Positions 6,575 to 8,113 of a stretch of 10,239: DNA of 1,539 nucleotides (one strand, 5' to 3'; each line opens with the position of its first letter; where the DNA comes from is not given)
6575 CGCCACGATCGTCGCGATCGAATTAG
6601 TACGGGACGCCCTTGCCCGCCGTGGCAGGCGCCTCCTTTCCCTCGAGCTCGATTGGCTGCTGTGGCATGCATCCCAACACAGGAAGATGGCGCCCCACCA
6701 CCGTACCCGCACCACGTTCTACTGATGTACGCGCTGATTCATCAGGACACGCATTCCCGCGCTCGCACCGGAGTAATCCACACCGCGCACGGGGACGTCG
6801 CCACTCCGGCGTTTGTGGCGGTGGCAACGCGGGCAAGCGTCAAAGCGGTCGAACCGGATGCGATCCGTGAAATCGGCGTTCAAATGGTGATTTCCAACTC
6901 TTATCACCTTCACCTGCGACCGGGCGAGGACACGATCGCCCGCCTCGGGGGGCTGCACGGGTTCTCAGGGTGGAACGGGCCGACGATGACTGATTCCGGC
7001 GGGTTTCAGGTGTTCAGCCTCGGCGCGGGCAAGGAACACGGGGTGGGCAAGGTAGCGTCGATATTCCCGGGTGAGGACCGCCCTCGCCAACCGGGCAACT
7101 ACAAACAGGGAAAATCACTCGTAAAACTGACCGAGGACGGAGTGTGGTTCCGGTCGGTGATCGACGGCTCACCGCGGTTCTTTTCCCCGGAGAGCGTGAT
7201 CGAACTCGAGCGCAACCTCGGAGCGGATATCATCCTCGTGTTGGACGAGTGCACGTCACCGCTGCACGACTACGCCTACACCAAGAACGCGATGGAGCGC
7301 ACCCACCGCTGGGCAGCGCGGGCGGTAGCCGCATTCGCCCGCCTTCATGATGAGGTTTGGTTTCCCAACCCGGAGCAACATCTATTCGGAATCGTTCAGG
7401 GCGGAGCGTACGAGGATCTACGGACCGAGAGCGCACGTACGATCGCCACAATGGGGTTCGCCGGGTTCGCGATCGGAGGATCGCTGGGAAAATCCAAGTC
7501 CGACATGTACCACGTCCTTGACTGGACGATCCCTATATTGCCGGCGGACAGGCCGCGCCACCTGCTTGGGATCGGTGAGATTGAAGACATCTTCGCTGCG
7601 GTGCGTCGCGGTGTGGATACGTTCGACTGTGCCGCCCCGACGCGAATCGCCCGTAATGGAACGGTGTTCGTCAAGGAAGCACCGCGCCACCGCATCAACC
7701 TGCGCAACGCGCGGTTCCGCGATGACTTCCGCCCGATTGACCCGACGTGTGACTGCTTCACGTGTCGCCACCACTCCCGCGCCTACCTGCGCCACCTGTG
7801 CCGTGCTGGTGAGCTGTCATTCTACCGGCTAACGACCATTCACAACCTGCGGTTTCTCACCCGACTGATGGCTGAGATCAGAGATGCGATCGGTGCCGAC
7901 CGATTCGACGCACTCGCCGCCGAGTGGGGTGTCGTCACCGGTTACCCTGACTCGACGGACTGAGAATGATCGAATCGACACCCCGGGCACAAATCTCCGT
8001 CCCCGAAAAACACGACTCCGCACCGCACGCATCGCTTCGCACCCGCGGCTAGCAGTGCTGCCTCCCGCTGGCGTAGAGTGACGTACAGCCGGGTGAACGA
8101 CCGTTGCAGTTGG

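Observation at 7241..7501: Tgt substrate pocket resembles eukaryotic QTRT1 (queuine-type) at the Val233-equivalent position, while the Cys158-equivalent is kept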

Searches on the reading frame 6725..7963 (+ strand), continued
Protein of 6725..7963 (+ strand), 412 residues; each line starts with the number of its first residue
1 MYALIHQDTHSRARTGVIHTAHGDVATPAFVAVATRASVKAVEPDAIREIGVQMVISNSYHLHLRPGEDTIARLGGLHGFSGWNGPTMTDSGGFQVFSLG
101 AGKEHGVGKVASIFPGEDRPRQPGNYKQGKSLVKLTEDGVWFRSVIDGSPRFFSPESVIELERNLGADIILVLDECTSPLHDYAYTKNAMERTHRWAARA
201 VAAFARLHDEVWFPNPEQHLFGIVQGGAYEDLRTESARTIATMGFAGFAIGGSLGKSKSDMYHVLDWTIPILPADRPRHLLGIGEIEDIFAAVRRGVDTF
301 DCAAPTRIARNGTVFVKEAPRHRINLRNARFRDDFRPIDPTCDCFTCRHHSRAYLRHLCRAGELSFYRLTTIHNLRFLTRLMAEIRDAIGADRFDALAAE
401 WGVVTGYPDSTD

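Call 28: find_encoding_contigs(protein=P0057, flank=10000, max_places=2)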
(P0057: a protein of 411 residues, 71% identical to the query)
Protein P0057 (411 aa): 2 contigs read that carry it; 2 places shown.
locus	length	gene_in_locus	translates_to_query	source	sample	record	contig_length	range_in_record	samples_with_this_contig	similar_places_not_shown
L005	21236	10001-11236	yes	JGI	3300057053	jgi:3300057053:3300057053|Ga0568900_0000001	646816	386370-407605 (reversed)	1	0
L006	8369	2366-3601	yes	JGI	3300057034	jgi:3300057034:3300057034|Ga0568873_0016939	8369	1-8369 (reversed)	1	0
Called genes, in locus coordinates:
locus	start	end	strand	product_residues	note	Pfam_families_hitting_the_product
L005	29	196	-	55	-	-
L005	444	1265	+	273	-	PF18911:PKD_4, PF00801:PKD, PF00578:AhpC-TSA, PF08534:Redoxin, PF13905:Thioredoxin_8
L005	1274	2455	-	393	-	PF06779:MFS_4 (faint), PF07690:MFS_1, PF00083:Sugar_tr (weak), PF07690:MFS_1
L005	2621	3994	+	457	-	PF01523:PmbA_TldD_1st (weak), PF19289:PmbA_TldD_3rd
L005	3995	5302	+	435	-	PF19289:PmbA_TldD_3rd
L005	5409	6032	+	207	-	PF14681:UPRTase, PF00156:Pribosyltran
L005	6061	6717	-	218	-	PF00702:Hydrolase, PF12710:HAD, PF08282:Hydrolase_3 (weak)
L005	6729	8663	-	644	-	PF13229:Beta_helix, PF05048:NosD, PF13229:Beta_helix, PF05048:NosD, PF13229:Beta_helix (weak), PF02643:DUF192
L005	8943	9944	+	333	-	PF13200:DUF4015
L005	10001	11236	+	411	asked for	PF01702:TGT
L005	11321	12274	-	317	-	-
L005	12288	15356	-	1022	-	PF00801:PKD, PF18911:PKD_4, PF22352:K319L-like_PKD (faint), PF02010:REJ, PF00801:PKD, PF18911:PKD_4, PF00801:PKD, PF18911:PKD_4, +2 more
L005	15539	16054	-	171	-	PF01931:NTPase_I-T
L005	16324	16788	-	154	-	PF01668:SmpB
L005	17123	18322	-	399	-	PF12679:ABC2_membrane_2, PF12698:ABC2_membrane_3, PF01061:ABC2_membrane (weak)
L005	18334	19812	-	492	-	PF05048:NosD, PF13229:Beta_helix (weak), PF13290:CHB_HEX_C_1 (faint)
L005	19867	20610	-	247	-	PF00005:ABC_tran, PF13304:AAA_21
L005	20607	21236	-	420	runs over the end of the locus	PF02403:Seryl_tRNA_N, PF00587:tRNA-synt_2b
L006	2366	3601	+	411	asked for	PF01702:TGT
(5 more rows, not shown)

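Call 30: search_protein_families(library=pfam, proteins=[L003:11295-12248:-, L005:11321-12274:-], max_evalue=1)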
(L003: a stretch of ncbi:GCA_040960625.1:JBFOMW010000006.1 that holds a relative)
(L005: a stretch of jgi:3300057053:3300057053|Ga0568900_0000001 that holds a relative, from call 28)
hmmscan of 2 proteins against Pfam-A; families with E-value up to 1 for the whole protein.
L003:11295-12248:- (317 aa): 0 families

L005:11321-12274:- (317 aa): 0 families

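Call 31: search_protein_representatives(protein=window:6725-7960:+)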
Query: 412 residues. Proteins with E-value up to 0.001 (for the whole library): 15254; up to 1e-10: 8310; up to 1e-30: 1779. The best 150 are listed.
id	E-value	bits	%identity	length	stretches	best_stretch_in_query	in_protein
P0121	2.3e-120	418.8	48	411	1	8-401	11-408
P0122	2.4e-112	392.4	48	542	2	7-219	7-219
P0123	4.8e-110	384.8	52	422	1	6-401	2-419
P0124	4.9e-109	381.5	49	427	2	2-202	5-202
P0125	8.8e-109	380.6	46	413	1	10-401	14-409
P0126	2.0e-106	372.9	47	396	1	4-390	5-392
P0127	1.4e-104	366.8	49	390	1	9-401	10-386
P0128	4.4e-104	365.1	49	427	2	104-394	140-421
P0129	5.8e-103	361.5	45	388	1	10-389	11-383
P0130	9.0e-103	360.8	51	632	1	11-391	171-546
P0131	1.3e-102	360.3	47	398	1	4-393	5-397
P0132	1.3e-100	353.8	50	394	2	132-401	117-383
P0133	1.5e-98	347.0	45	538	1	6-408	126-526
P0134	1.7e-98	346.7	42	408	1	2-396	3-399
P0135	6.5e-98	344.8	46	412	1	12-396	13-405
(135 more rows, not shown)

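Call 57: predict_structure(alignment_id=A2)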
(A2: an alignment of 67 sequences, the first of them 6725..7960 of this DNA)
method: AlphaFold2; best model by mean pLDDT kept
length: 412 residues; sequences in the alignment: 67
mean_pLDDT: 85.2   pTM: 0.87
mean pLDDT of the five models: 85.2, 85.3, 84.2, 82.6, 82.0
residues with pLDDT >= 90: 256; 70-90: 100; 50-70: 16; < 50: 40
segments of 3 or more residues with pLDDT < 50: 95-128, 408-412
pLDDT, mean of each block of 10 residues (from residue 1): 96 97 97 79 90 88 80 93 91 46 38 37 47 80 75 90 94 81 90 96 93 93 93 98 97 81 95 97 85 96 84 91 90 94 95 96 92 95 98 95 62 31
secondary structure, 60 per line:
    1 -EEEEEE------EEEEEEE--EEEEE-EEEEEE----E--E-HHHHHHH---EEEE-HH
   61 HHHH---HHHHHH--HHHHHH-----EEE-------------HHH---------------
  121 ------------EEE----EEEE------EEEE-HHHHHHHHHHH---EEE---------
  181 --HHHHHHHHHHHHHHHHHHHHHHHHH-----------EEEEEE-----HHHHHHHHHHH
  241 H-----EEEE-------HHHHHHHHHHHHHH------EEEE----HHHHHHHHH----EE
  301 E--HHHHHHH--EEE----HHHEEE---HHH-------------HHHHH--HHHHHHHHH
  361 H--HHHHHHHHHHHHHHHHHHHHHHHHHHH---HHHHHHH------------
elements in order: E2-7 E14-20 E23-27 E29-34 H44-50 E54-57 H59-64 H68-73 H76-81 E87-89 E133-135 E140-143 E150-153 H155-165 E169-171 H183-207 E219-224 H230-241 E247-250 H258-271 E278-281 H286-294 E299-301 H304-310 E313-315 E323-325 H345-349 H352-361 H364-390 H394-400

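Call 60: fold_search(model_id=the predicted structure, library=pdb)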
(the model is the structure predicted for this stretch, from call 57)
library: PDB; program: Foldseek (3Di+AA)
matches with E <= 10: 1682; with E <= 0.001: 345
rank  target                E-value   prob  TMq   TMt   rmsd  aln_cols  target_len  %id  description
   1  1ozm                  6.1e-46  1.00  0.85  0.94   1.6       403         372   41  Y106F mutant of Z. mobilis TGT (released 2003-09-30)
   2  6yfw                  2.9e-45  1.00  0.85  0.94   1.8       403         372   41  TGT H333F mutant crystallised at pH 8.5 (released 2020-04-08)
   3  6ygo                  4.5e-45  1.00  0.85  0.93   1.8       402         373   41  TGT W95F mutant labelled mit 5F-Trp crystallised at pH 8.5 (released 2020-04-08)
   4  4q8m                  7.5e-45  1.00  0.85  0.93   1.8       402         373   41  tRNA-Guanine Transglycosylase (TGT) Mutant V262T Apo Structure (released 2015-05-20)
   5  3unt                  9.5e-45  1.00  0.84  0.93   2.0       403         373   41  tRNA-guanine transglycosylase E339Q mutant (released 2012-11-14)
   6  4hqv                  1.1e-44  1.00  0.85  0.94   1.8       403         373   41  tRNA-guanine transglycosylase Y106F, C158V, V233G mutant in complex with queuine (released 2012-11-21)
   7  6ygk                  1.4e-44  1.00  0.85  0.93   1.8       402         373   41  TGT Y330F mutant crystallised at pH 8.5 (released 2020-04-08)
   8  1efz                  1.5e-44  1.00  0.85  0.94   1.7       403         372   41  MUTAGENESIS AND CRYSTALLOGRAPHIC STUDIES OF ZYMOMONAS MOBILIS TRNA-GUANINE TRANSGLYCOSYLASE TO ELUCIDATE THE ROLE OF SER (released 2000-03-01)
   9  1q2r_A                1.8e-44  1.00  0.85  0.93   2.6       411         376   40  Chemical trapping and crystal structure of a catalytic tRNA guanine transglycosylase covalent intermediate (released 2003-09-09)
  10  1pud                  2.0e-44  1.00  0.85  0.94   1.7       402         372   41  TRNA-GUANINE TRANSGLYCOSYLASE (released 1997-07-07)
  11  7apm                  2.0e-44  1.00  0.85  0.94   1.7       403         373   40  tRNA-guanine transglycosylase H319C mutant spin-labeled with MTSL. (released 2020-10-28)
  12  1q65                  2.5e-44  1.00  0.85  0.94   1.6       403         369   40  CRYSTAL STRUCTURE OF TGT IN COMPLEX WITH 2,6-DIAMINO-8-(2-dimethylaminoethylsulfanylmethyl)-3H-QUINAZOLIN-4-ONE crystall (released 2004-04-13)
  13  4gd0                  2.6e-44  1.00  0.84  0.93   2.0       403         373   41  tRNA-guanine transglycosylase Y106F, C158V mutant (released 2012-08-29)
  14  4dxx                  3.0e-44  1.00  0.84  0.94   1.9       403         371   40  TGT K52M mutant crystallized at pH 8.5 (released 2013-03-27)
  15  4q8n                  3.0e-44  1.00  0.83  0.94   1.8       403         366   40  tRNA-Guanine Transglycosylase (TGT) Mutant V262C Apo Structure (released 2015-05-20)
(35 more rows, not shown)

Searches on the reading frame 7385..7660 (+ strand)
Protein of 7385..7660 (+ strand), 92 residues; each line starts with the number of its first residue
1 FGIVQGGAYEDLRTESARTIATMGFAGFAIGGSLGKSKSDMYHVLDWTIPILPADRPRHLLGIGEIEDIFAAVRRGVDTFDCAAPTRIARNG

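Call 33: search_solved_structures(query=window:7385-7660:+, show_alignments=5, max_evalue=0.00001)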
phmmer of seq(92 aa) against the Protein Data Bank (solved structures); distinct sequences matched with E-value up to 0.00001: 55.
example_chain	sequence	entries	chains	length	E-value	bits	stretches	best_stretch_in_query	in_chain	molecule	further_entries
10fb_A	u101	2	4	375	6.4e-30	106.7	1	1-92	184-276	Queuine tRNA-ribosyltransferase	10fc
10fa_A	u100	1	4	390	6.6e-30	106.6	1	1-92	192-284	Queuine tRNA-ribosyltransferase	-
1wkd_A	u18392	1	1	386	2.2e-27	98.6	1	1-92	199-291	TRNA-GUANINE TRANSGLYCOSYLASE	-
2oko_A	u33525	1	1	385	2.8e-27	98.2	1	1-92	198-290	Queuine tRNA-ribosyltransferase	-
6ygw_A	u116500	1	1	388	2.8e-27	98.2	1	1-92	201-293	Queuine tRNA-ribosyltransferase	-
1wke_A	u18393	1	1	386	2.8e-27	98.2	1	1-92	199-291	TRNA-GUANINE TRANSGLYCOSYLASE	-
2pot_A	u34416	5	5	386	2.8e-27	98.2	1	1-92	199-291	Queuine tRNA-ribosyltransferase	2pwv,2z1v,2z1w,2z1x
5i00_A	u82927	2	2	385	2.8e-27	98.2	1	1-92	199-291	Queuine tRNA-ribosyltransferase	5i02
1y5v_A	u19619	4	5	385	2.8e-27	98.2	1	1-92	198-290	Queuine tRNA-ribosyltransferase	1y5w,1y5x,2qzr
1enu_A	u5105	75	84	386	2.9e-27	98.2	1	1-92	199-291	TRNA-GUANINE TRANSGLYCOSYLASE | QUEUINE TRNA-RIBOSYLTRANSFERASE | TRNA-GUANINE-TRANSGLYCOSYLASE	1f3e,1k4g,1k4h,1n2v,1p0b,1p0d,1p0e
5n6f_A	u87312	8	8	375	2.9e-27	98.2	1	1-92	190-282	Queuine tRNA-ribosyltransferase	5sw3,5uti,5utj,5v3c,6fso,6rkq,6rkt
3hfy_A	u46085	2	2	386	2.9e-27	98.2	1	1-92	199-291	Queuine tRNA-ribosyltransferase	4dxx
6ygl_A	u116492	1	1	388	2.9e-27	98.2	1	1-92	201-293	Queuine tRNA-ribosyltransferase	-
4ghr_A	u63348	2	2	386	2.9e-27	98.2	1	1-92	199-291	Queuine tRNA-ribosyltransferase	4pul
4kwo_A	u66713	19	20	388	2.9e-27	98.2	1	1-92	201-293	Queuine tRNA-ribosyltransferase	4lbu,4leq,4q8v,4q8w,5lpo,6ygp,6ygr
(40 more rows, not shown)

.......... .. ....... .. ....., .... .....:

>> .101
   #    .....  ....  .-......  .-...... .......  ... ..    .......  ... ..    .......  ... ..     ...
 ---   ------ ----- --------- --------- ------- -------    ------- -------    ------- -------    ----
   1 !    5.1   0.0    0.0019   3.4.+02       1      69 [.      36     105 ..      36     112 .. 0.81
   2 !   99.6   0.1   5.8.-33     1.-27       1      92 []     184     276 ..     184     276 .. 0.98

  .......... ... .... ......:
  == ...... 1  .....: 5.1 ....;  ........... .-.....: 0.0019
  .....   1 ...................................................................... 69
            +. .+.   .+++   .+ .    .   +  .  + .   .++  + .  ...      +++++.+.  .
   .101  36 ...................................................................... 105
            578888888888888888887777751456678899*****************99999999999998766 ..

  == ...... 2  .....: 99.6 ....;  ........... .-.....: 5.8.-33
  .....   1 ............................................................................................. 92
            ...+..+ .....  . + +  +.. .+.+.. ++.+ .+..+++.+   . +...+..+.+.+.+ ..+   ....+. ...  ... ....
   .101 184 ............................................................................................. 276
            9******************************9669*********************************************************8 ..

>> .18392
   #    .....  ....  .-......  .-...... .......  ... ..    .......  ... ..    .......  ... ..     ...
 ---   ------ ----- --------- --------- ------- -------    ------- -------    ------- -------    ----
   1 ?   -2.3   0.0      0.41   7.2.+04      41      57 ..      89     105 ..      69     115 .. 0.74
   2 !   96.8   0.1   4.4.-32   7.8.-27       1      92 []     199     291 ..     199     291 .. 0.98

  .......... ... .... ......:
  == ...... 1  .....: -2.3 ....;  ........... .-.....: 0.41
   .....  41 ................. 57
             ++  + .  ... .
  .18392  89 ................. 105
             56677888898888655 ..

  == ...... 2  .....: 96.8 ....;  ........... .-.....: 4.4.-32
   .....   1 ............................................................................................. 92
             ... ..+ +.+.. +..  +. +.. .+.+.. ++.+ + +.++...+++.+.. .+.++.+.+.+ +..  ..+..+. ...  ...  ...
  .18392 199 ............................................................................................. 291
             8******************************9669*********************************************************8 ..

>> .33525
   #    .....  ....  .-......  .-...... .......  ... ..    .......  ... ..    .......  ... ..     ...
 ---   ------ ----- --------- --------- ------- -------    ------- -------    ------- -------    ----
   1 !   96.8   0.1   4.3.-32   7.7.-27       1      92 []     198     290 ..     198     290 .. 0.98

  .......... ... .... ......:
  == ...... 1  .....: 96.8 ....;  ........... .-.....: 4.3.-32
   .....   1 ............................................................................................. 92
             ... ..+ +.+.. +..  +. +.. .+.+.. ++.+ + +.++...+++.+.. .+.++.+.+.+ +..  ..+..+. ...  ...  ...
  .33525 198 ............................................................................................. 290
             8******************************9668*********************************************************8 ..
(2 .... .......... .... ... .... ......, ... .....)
